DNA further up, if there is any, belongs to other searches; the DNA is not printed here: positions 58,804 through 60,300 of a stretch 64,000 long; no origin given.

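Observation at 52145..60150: Dispersed RNA heal-and-seal gene set: HD-Pnk, ligase, metallophosphoesterase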

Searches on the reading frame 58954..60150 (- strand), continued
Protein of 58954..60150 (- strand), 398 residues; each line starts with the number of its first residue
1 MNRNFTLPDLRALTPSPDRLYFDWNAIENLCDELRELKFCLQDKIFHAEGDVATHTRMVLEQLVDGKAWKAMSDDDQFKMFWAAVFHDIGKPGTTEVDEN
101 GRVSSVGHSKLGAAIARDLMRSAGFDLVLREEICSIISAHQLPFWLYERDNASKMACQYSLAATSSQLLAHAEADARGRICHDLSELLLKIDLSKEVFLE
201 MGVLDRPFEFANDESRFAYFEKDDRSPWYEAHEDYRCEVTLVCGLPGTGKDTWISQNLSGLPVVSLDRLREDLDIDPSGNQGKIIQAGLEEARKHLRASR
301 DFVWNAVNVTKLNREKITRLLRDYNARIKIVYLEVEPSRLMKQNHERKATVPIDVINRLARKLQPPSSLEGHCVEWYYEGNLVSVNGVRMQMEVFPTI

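Call 57: search_dna_similar(query=window:58954-60150:-, collection=plasmids, mode=protein, max_rows=40, max_evalue=0.001, rows=spread)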
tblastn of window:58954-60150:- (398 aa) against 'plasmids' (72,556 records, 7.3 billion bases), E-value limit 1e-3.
Records with a match: 65; places in all: 67; records where one place covers at least 80% of the query: 45.
Best place of each record, by identity: <60% 65.
By first word of the organism name: Deinococcus 18; Ralstonia 11; Pseudomonas 6; Bacillus 6; Vibrio 4; Variovorax 3; Bosea 2; Proteus 2; Rhizobium 1; Methylorubrum 1; and 11 more.
By predicted mobility (MOB-suite, as given by PLSDB): non-mobilizable 42; mobilizable 22; conjugative 1.
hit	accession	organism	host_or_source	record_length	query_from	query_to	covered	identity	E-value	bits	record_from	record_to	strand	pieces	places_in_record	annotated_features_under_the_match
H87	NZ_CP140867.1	Rhizobium leguminosarum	Trifolium pratense,whole organism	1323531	9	372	91%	51.6%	2e-111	365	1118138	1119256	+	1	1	record has no annotation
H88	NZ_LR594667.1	Variovorax sp. SRS16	linuron-contaminated soil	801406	12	393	96%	36.0%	9e-65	231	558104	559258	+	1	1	AAA family ATPase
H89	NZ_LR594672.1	Variovorax sp. PBL-E5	linuron-contaminated soil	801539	12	393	96%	36.0%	9e-65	231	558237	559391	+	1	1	AAA family ATPase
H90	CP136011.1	Pseudomonas sp. FeN3W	cell culture,marine sediment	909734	4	379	94%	36.3%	1e-61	221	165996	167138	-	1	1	AAA family ATPase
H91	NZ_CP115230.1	Pseudomonas aeruginosa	Homo sapiens,culture samples from human ...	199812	10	380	93%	36.3%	2e-64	230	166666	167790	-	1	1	AAA family ATPase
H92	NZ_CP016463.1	Bosea sp. RAC05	Microbial isolate,Algal phycosphere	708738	22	376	89%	37.8%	4e-69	243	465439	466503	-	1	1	AAA family ATPase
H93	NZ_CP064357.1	Miltoncostaea oceani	pure culture,marine sediment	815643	6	375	93%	35.8%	5e-64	229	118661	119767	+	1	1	AAA family ATPase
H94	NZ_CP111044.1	Chondrinema litorale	Seaweed,red alga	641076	23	376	89%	37.2%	2e-72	253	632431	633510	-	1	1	AAA family ATPase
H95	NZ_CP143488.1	Pseudomonas silesiensis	single cell,landfill for plastics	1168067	10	380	93%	35.2%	7e-64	228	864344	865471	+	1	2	record has no annotation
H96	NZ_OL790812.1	Proteus mirabilis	-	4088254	22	380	90%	36.1%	1e-61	222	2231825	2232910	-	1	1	none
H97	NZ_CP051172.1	Ralstonia pseudosolanacearum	Whole organism,potato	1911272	10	376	92%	35.2%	6e-57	208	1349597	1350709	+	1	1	none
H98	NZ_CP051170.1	Ralstonia pseudosolanacearum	Whole organism,potato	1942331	10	376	92%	34.7%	7e-57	208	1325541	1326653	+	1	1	none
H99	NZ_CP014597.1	Salipiger sp. CCB-MM3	mangrove soil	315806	10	275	67%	46.3%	2e-68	241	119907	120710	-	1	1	HDIG domain-containing metalloprotein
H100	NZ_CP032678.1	Pseudomonas sp. Leaf58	Arabidopsis,whole organism,phyllosphere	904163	5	376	93%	33.0%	1e-59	216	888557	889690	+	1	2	AAA family ATPase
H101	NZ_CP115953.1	Ralstonia solanacearum CFBP2957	Solanum lycopersicum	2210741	10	376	92%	33.2%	5e-55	202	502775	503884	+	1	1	none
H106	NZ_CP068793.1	Deinococcus radiodurans R1 = ATCC 13939 = DSM 20539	cell culture,Orsay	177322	17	389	94%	26.9%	2e-12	77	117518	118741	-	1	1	AAA family ATPase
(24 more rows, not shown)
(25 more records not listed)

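Call 59: get_annotated_region(hit=H87, flank=8000)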
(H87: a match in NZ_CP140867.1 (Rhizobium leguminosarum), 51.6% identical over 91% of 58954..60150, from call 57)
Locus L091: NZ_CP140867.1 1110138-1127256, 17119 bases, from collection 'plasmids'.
description: Rhizobium leguminosarum strain TP16 plasmid pRlX5, complete sequence
organism: Rhizobium leguminosarum (NCBI taxid 384)
taxonomy: Bacteria; Pseudomonadota; Alphaproteobacteria; Hyphomicrobiales; Rhizobiaceae; Rhizobium; Rhizobium leguminosarum
host: -; source: Trifolium pratense,whole organism; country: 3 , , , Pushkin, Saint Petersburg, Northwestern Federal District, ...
typing (MOB-suite, as given by PLSDB): non-mobilizable
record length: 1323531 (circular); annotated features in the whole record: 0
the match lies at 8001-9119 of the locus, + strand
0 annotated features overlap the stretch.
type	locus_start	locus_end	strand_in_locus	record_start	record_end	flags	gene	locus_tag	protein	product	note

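Call 62: get_annotated_region(hit=H106, flank=5000)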
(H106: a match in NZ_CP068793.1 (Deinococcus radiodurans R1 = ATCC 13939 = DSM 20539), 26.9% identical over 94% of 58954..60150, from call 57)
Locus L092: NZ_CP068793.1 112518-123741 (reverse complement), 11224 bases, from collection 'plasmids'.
description: Deinococcus radiodurans R1 = ATCC 13939 = DSM 20539 strain R1 plasmid pMP1, complete sequence
organism: Deinococcus radiodurans R1 = ATCC 13939 = DSM 20539 (NCBI taxid 243230)
taxonomy: Bacteria; Deinococcota; Deinococci; Deinococcales; Deinococcaceae; Deinococcus; Deinococcus radiodurans; Deinococcus radiodurans R1 = ATCC 13939 = DSM 20539
host: -; source: cell culture,Orsay; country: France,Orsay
typing (MOB-suite, as given by PLSDB): mobilizable; relaxase MOBP
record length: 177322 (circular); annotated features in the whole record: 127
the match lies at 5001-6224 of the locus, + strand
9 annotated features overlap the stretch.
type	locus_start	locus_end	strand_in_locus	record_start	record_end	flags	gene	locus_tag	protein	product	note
CDS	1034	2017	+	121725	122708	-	-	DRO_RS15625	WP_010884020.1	IS4-like element ISDra1 family transposase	GO:0006313 - DNA transposition [Evidence IEA]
CDS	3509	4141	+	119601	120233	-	-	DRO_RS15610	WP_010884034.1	RNA ligase family protein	-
CDS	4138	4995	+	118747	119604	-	-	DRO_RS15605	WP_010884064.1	TIGR02452 family protein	-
CDS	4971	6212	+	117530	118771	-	-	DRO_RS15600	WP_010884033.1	AAA family ATPase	-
CDS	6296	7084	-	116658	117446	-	-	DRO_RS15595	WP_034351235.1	alpha/beta fold hydrolase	-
CDS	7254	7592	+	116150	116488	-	-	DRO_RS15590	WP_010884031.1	hypothetical protein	-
CDS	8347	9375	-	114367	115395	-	-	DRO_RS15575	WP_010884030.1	RNA ligase (ATP)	-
CDS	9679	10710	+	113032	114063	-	-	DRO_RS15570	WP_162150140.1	GGDEF domain-containing protein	-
CDS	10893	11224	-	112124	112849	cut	-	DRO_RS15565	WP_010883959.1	Dps family protein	-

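Call 78: find_encoding_contigs(protein=P0011, flank=10000, max_places=1)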
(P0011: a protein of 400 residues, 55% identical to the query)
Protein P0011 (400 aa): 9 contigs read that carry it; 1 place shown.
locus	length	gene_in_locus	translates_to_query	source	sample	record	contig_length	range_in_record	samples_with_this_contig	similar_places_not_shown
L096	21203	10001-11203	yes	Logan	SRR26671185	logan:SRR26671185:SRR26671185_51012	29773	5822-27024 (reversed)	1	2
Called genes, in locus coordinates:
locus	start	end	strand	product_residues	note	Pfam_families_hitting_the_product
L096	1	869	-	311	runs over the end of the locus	PF02899:Phage_int_SAM_1, PF13495:Phage_int_SAM_4 (weak), PF00589:Phage_integrase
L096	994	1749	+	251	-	-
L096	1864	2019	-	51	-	-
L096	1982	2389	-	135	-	-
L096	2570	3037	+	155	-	PF00293:NUDIX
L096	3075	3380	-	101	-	-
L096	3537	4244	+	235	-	-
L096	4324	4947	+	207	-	-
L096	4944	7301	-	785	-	PF12860:PAS_7, PF00990:GGDEF, PF00563:EAL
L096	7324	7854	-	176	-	-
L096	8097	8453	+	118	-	PF01242:PTPS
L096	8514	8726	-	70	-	-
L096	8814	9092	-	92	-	-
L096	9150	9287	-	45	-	-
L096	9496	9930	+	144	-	PF07886:BA14K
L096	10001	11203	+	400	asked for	PF01966:HD (weak), PF13671:AAA_33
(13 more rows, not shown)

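Call 79: find_encoding_contigs(protein=P0008, flank=10000, max_places=1)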
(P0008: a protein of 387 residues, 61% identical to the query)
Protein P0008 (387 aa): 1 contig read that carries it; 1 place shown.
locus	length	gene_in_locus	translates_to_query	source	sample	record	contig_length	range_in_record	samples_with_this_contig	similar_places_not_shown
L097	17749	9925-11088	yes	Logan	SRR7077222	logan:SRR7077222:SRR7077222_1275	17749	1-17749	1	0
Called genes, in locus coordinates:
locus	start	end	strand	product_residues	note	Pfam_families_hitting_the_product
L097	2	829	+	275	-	?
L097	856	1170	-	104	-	-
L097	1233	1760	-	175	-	-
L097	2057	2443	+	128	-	PF00293:NUDIX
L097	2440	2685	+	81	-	-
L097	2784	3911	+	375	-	-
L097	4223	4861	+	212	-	-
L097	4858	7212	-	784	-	PF12860:PAS_7, PF00990:GGDEF, PF00563:EAL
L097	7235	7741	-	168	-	PF00174:Oxidored_molyb (weak)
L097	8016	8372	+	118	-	PF01242:PTPS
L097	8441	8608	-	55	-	-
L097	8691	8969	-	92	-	-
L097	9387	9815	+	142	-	PF07886:BA14K (weak)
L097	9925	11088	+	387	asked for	PF01966:HD (weak), PF13671:AAA_33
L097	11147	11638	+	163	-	-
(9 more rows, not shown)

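Call 85: find_related_loci(query=A1, collection=viral_contigs, flank=10000)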
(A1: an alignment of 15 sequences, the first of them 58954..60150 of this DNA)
Query A1 (398 aa) in viral_contigs; peptide patterns used: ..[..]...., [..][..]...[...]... (x = any residue, [..] = any of these).
87 stretches matched a pattern; 7 encode a relative of the query (tblastn E <= 1e-3); 7 distinct loci.
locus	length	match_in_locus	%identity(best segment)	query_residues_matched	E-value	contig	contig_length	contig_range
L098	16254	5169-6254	36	27-376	4e-66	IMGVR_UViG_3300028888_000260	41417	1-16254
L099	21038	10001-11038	35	34-376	8e-65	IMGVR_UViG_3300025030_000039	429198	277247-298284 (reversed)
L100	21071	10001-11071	35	23-374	5e-64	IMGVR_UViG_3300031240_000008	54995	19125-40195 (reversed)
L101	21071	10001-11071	35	22-377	2e-62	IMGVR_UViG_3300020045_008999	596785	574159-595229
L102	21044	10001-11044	33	24-376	2e-61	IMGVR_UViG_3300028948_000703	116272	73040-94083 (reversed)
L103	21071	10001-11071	35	23-374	5e-64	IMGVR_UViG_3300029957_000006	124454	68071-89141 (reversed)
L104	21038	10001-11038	34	23-376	5e-56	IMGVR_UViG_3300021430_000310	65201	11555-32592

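Call 90: search_protein_families(library=pfam, proteins=[L100:8911-9405:+, L100:9402-9728:+, L100:9725-9955:+, L101:7819-8616:+, L101:8642-8992:+, L101:9237-9956:+, L098:2403-3776:+, L098:4122-4805:+, L098:1347-1781:+, L098:2033-2431:+], max_evalue=0.01)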
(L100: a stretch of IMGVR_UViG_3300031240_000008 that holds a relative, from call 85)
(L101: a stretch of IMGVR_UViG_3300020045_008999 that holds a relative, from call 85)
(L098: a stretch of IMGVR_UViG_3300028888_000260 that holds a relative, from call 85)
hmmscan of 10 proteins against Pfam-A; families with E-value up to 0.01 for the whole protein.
L100:8911-9405:+ (164 aa): 0 families

L100:9402-9728:+ (108 aa): 2 families
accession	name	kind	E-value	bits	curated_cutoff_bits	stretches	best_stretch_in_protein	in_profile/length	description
PF01844.29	HNH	-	1.5e-06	28.7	21.4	1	24-68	1-42/47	HNH endonuclease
PF13391.12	HNH_2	-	0.0016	18.7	21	1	24-75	1-63/66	HNH endonuclease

L100:9725-9955:+ (76 aa): 0 families

L101:7819-8616:+ (265 aa): 0 families

L101:8642-8992:+ (116 aa): 1 family
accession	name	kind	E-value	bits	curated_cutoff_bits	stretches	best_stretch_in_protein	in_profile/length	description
PF01844.29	HNH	-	0.00011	22.8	21.4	1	28-74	1-41/47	HNH endonuclease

L101:9237-9956:+ (239 aa): 1 family
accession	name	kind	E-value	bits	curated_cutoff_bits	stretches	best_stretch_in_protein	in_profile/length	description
PF03437.21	BtpA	-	7.5e-23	81.7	30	1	18-236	26-252/254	BtpA family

L098:2403-3776:+ (457 aa): 0 families

L098:4122-4805:+ (227 aa): 1 family
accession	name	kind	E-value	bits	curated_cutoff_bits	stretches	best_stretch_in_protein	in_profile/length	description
PF09414.15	RNA_ligase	-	2.9e-10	41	27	1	27-206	7-171/171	RNA ligase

L098:1347-1781:+ (144 aa): 2 families
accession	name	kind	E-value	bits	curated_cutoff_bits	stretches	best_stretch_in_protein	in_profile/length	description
PF18982.5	JetA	-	0.0031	16.6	26.2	1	21-135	283-394/434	Wadjet protein JetA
PF05812.17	Herpes_BLRF2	-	0.0062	17.1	25.8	0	87-141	36-88/119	Herpesvirus BLRF2 protein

L098:2033-2431:+ (132 aa): 2 families
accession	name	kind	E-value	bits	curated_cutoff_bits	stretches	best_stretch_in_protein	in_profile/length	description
PF14216.11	DUF4326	-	4.5e-11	43.7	25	1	9-106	2-82/82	Domain of unknown function (DUF4326)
PF22751.1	DUF488-N3a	-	6.3e-06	26.9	27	1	67-111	73-117/118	Active DUF488-N3 subclade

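Call 94: search_protein_families(library=pfam, proteins=[L100:8196-8909:+], max_evalue=0.01)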
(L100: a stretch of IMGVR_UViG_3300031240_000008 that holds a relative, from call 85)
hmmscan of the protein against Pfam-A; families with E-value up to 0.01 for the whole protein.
L100:8196-8909:+ (237 aa): 1 family
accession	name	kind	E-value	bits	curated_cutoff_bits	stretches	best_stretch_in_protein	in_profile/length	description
PF09414.15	RNA_ligase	-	3.1e-25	89.7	27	1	38-208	2-171/171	RNA ligase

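Call 97: search_protein_families(library=padloc, proteins=[window:58954-60150:-], max_evalue=0.001)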
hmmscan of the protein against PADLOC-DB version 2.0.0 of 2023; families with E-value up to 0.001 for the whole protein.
window:58954-60150:- (398 aa): 0 families
